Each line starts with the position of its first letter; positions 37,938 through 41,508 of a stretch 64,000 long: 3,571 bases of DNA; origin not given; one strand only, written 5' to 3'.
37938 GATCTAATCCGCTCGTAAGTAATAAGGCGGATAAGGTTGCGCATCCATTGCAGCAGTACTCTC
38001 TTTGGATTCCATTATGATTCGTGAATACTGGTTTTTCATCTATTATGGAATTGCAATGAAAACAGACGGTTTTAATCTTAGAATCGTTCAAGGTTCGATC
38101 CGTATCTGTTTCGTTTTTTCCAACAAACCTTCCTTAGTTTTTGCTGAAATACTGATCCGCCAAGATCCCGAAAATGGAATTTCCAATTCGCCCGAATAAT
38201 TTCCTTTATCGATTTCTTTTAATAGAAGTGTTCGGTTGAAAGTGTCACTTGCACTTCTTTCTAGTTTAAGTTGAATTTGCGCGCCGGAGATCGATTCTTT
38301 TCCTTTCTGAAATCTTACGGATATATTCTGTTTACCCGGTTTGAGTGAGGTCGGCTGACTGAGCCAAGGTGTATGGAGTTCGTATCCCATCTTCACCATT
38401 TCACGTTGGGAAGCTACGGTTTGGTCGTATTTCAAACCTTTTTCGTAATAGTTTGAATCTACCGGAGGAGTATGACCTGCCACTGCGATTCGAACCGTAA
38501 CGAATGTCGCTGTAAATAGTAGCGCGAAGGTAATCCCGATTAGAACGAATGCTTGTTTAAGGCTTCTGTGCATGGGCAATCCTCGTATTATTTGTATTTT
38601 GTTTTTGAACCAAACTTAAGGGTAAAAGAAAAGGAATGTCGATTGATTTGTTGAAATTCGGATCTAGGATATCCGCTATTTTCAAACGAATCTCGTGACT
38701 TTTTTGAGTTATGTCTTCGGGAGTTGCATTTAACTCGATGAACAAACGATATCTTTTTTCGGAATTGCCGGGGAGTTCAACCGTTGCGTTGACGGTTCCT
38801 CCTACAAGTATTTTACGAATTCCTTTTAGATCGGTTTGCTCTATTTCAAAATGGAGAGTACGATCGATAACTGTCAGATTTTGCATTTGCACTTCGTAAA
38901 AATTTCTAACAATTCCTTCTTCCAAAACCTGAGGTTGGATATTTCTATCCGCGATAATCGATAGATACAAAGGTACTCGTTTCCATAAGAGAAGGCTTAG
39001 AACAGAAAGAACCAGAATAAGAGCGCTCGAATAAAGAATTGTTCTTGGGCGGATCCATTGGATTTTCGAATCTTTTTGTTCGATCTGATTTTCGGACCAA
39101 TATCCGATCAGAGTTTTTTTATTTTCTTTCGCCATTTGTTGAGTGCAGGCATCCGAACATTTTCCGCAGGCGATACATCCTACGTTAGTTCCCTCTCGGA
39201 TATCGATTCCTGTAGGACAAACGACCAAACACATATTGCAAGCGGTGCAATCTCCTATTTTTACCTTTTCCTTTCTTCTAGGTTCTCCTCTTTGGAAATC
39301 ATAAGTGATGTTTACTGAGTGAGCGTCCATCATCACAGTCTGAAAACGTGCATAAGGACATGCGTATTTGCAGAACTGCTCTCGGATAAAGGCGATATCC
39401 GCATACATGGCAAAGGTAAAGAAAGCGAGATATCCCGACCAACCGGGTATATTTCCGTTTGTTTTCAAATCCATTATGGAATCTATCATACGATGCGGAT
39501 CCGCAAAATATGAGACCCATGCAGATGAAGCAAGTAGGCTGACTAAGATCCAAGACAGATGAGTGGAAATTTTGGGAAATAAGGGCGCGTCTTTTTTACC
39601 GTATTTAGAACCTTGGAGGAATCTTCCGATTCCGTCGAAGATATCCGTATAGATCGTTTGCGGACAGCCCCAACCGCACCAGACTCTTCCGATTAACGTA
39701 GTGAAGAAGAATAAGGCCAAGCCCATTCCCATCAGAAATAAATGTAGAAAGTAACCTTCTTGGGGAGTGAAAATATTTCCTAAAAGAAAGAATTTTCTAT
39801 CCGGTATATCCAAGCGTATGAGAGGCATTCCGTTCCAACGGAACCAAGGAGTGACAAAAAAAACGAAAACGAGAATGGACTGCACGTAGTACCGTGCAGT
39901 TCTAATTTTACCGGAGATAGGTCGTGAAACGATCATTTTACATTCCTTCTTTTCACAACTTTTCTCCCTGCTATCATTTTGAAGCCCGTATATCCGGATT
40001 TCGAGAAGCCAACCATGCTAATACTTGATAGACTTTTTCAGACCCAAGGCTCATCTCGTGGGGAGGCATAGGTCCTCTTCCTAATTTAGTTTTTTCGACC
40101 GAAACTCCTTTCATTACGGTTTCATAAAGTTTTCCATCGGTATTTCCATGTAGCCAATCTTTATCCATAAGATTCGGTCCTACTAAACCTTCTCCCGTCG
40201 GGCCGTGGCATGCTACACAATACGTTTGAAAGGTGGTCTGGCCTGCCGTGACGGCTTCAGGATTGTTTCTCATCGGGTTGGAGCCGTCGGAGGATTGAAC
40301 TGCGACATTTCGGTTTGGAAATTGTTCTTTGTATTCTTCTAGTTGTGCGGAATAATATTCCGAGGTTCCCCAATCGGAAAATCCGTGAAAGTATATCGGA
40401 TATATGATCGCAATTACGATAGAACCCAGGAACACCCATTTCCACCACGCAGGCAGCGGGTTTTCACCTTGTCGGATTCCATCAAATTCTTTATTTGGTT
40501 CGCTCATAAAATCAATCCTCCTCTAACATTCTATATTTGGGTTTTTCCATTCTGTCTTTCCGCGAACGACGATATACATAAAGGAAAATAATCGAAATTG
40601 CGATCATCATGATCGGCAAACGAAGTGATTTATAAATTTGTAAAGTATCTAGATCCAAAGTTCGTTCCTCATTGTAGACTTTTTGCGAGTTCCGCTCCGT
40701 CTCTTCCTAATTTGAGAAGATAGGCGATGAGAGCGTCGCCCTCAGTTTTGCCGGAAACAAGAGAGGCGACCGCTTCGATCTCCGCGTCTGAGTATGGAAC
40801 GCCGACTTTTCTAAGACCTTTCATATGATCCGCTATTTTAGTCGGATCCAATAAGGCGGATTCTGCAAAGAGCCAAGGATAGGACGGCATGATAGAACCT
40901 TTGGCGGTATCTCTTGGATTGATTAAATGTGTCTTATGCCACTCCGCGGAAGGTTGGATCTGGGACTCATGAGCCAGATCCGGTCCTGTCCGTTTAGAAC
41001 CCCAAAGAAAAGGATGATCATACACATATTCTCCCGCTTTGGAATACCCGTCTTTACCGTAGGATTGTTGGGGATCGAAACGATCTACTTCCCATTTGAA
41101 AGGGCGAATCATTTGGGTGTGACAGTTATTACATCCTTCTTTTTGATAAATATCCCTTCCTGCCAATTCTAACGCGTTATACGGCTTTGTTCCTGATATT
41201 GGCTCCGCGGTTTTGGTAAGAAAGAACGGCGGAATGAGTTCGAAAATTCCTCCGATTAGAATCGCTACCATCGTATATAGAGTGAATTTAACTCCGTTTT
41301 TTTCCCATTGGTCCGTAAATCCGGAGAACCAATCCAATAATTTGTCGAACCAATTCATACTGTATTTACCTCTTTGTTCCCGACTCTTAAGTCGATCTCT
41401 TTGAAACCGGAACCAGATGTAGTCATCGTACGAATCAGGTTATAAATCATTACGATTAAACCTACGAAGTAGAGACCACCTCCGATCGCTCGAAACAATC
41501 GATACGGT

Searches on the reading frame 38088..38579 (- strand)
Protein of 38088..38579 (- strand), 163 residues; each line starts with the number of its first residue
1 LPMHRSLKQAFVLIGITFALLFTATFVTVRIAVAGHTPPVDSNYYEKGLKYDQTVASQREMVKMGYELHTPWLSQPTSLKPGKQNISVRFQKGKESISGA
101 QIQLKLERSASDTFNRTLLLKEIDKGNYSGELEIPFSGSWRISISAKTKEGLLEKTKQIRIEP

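Call 7: search_protein_families(library=pfam, proteins=[window:38088-38579:-], max_evalue=0.001)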
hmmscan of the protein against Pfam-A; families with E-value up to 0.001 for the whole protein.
window:38088-38579:- (163 aa): 2 families
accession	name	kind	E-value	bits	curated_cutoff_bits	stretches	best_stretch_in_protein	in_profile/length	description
PF05751.16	FixH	-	2.5e-17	63.7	23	1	12-150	10-142/150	FixH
PF13115.11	YtkA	-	4.4e-05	24.5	25.9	1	73-144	11-84/85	YtkA-like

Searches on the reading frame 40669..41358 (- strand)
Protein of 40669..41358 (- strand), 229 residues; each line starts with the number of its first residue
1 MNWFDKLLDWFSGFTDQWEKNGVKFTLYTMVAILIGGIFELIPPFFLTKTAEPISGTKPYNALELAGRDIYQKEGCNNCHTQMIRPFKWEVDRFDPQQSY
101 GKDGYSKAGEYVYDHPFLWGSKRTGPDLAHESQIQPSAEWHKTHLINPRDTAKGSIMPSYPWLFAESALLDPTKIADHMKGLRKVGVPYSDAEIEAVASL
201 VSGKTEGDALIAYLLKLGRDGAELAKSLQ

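Call 7: search_protein_families(library=pfam, proteins=[window:40669-41358:-], max_evalue=0.001)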
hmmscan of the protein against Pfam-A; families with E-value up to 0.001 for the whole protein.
window:40669-41358:- (229 aa): 1 family
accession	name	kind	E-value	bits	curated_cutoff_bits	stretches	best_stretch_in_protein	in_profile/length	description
PF02433.20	FixO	-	5.4e-68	229.2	29.6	1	17-200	3-175/219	Cytochrome C oxidase, mono-heme subunit/FixO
